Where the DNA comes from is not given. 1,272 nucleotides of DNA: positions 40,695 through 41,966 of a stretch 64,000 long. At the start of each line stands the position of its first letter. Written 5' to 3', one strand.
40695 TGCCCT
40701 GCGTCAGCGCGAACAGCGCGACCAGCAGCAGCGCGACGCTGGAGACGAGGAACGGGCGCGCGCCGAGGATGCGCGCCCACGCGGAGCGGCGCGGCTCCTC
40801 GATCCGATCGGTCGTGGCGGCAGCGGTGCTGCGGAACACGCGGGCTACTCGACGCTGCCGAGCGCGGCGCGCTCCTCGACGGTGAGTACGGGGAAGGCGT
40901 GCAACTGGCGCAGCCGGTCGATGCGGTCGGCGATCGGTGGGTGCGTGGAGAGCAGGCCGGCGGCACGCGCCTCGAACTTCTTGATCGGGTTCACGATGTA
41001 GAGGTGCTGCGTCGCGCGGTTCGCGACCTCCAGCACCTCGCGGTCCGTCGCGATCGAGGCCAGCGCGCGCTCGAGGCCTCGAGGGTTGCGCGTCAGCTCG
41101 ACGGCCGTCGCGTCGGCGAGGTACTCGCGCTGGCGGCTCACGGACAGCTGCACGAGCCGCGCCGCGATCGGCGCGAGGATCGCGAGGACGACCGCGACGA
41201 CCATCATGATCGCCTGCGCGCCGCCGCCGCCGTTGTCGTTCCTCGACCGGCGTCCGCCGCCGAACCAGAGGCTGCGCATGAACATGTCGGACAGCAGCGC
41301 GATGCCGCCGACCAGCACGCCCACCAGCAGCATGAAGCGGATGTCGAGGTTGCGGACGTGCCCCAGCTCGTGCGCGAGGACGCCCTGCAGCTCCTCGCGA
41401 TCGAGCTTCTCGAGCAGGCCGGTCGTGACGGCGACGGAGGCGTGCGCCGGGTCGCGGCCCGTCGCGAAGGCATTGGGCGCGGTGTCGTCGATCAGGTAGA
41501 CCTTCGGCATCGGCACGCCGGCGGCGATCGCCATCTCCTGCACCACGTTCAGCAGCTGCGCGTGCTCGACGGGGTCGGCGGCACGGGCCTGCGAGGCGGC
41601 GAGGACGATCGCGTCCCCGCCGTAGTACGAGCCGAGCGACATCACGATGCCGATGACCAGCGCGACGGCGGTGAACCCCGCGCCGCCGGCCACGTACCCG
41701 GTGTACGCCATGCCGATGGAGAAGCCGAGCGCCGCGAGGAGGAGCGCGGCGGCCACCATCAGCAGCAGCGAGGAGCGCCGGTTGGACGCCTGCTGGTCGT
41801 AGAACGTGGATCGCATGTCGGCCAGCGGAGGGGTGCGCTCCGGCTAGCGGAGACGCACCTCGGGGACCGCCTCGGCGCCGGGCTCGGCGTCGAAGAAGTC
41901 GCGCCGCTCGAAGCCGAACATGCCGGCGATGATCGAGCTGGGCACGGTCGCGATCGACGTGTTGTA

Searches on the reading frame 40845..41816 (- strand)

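Call 6: search_protein_families(library=pfam, proteins=[window:40845-41816:-])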
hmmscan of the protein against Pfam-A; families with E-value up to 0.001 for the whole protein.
window:40845-41816:- (323 aa): 1 family
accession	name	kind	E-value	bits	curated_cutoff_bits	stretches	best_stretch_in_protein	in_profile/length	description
PF01435.24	Peptidase_M48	-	5e-36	124.7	20.3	1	84-304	3-184/186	Peptidase family M48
